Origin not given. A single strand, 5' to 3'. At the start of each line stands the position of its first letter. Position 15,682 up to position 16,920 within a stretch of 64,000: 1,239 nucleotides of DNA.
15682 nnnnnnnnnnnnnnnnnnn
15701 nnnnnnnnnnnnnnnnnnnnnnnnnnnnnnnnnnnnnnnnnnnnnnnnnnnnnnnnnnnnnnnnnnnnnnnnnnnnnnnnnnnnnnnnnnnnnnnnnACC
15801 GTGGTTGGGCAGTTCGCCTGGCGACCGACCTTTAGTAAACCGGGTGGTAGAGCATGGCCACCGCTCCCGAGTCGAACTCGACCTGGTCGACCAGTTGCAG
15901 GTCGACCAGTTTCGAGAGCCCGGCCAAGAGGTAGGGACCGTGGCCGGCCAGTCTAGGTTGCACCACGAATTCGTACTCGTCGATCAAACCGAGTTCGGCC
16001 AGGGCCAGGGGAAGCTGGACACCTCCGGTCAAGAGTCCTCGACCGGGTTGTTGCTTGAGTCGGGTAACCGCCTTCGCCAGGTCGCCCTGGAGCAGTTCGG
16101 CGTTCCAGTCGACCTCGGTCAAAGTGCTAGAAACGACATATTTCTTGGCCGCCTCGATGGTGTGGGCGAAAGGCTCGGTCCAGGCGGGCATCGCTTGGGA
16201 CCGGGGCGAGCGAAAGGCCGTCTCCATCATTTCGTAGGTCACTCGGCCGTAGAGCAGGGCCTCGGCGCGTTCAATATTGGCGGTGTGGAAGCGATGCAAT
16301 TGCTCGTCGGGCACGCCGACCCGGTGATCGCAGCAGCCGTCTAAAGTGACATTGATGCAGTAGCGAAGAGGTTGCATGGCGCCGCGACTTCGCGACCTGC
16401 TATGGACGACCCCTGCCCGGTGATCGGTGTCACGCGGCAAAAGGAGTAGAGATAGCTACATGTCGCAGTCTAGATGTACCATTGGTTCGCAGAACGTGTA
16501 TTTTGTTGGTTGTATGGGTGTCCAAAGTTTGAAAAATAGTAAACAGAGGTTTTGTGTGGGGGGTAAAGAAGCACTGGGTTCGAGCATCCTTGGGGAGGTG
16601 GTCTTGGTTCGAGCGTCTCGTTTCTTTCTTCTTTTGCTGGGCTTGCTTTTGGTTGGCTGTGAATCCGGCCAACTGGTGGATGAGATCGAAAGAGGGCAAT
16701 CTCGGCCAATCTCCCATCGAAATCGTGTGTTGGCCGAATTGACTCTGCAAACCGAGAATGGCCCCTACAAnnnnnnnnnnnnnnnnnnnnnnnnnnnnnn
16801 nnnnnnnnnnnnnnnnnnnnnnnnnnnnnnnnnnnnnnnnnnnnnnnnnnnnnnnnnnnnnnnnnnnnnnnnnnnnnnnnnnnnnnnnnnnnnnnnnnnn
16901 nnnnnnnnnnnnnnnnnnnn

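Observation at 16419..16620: Conserved upstream module of cassettes A and C: CRP/FNR-like site plus a ~95-nt conserved leader with tRNA T-arm-like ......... repeats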

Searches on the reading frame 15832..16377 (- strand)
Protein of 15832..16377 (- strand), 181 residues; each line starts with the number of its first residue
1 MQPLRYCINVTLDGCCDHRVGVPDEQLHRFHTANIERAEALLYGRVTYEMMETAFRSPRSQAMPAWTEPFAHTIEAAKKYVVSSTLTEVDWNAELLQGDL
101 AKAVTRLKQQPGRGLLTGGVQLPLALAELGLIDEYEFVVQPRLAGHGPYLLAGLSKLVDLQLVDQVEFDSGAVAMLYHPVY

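Call 9: search_protein_families(library=pfam, proteins=[window:15832-16377:-], max_evalue=0.01)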
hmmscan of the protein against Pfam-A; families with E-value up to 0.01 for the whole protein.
window:15832-16377:- (181 aa): 1 family
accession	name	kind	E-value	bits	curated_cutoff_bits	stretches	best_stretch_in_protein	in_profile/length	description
PF01872.23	RibD_C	-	7.2e-10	39.4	24.1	1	9-172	8-195/197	RibD C-terminal domain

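Call 33: find_encoding_contigs(protein=window:15832-16377:-, flank=6000, max_places=10)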
Protein window:15832-16377:- (181 aa): 2 contigs read that carry it; 1 place shown.
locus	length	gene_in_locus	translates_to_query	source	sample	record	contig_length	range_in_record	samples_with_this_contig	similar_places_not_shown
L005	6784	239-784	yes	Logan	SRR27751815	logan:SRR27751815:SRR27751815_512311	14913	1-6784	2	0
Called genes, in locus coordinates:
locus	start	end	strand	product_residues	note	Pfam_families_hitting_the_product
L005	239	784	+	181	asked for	PF01872:RibD_C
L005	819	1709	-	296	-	-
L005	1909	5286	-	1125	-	PF00326:Peptidase_S9 (faint), PF12146:Hydrolase_4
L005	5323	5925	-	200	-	-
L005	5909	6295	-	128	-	-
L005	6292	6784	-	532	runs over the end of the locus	-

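Call 57: find_homologous_proteins(query=window:15832-16377:-, max_evalue=1e-40)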
Query window:15832-16377:- (181 aa): 7998 proteins with E <= 1e-40 among 8000 candidates; the best 120 are listed.
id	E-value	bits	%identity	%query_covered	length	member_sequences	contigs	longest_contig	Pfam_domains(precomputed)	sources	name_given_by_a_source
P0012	5.6e-117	406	100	100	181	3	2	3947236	PF01872.23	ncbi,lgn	ncbi:MAG: dihydrofolate reductase family protein [Vulcanimicrobiota bacterium]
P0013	9.3e-85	301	75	99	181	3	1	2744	PF01872.23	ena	-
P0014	1.6e-84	300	75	99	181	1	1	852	PF01872.23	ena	-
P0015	3.5e-84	299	76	99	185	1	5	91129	PF01872.23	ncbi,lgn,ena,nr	ncbi:MAG: deaminase [Planctomycetota bacterium]|nr:MAG: deaminase [Planctomycetota bacterium]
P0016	6.3e-84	298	74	99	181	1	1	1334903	PF01872.23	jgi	jgi:dihydrofolate reductase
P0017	6.9e-84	298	75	98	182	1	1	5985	PF01872.23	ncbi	-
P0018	1.0e-83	298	76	99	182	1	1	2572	PF01872.23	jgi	jgi:dihydrofolate reductase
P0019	1.2e-83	297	75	99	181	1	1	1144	PF01872.23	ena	-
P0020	1.8e-83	297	74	99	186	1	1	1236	PF01872.23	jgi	jgi:dihydrofolate reductase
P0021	2.3e-83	296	75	99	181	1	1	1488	PF01872.23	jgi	jgi:dihydrofolate reductase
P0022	2.5e-83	296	75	99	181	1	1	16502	PF01872.23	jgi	jgi:dihydrofolate reductase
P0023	3.1e-83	296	74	98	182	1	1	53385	PF01872.23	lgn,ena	-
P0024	3.1e-83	296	75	99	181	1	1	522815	PF01872.23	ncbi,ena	-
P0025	3.2e-83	296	74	99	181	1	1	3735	PF01872.23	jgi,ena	-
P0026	3.2e-83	296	74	99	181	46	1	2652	PF01872.23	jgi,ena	-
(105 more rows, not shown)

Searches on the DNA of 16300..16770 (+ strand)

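Call 7: search_rna_families(source=window, start=16300, end=16750, threshold=evalue, max_evalue=10, show_alignments=3)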
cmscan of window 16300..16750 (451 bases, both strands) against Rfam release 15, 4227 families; matches with E-value up to 10: 3.
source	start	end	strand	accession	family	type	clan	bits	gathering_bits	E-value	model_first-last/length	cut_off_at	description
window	16664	16739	+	RF03447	mir-1231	Gene; miRNA;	-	16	80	2.9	1-86/86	no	mir-1231 microRNA precursor family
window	16702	16737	+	RF00453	Cardiovirus_CRE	Cis-reg;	-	15.2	37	7.6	1-33/33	no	Cardiovirus cis-acting replication element (CRE)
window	16702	16737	-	RF00453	Cardiovirus_CRE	Cis-reg;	-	15.2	37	7.8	1-33/33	no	Cardiovirus cis-acting replication element (CRE)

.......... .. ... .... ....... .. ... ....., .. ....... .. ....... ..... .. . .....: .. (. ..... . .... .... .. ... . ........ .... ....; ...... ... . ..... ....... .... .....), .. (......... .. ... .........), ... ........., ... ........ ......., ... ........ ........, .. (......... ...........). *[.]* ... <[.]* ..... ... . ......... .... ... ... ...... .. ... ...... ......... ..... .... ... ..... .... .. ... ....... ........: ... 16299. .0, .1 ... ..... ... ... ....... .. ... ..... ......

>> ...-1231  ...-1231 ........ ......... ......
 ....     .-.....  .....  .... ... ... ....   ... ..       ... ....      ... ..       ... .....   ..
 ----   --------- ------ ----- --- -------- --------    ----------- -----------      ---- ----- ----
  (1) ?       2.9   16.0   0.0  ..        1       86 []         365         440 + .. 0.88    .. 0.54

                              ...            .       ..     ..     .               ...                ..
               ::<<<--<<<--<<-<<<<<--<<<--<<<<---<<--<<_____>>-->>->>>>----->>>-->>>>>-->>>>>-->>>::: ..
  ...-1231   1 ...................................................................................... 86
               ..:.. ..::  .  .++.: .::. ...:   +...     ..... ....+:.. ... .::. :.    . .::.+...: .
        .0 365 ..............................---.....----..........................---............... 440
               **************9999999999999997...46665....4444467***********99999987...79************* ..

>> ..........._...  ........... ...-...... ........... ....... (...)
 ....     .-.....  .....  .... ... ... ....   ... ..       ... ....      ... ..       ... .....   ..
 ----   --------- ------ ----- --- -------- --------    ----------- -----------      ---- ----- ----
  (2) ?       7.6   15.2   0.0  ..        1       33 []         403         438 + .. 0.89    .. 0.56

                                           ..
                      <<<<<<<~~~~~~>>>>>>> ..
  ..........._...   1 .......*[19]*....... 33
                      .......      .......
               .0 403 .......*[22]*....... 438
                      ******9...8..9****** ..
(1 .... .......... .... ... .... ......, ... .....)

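Call 54: search_dna_similar(query=window:16400-16770:+, collection=plasmids, mode=distant, max_evalue=0.01, max_rows=10)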
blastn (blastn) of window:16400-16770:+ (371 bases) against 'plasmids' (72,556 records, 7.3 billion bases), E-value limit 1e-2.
No match.

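Call 55: search_dna_similar(query=window:16400-16770:+, collection=phages, mode=distant, max_evalue=0.01, max_rows=10)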
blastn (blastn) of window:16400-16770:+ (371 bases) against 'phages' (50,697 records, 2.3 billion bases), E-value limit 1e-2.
No match.
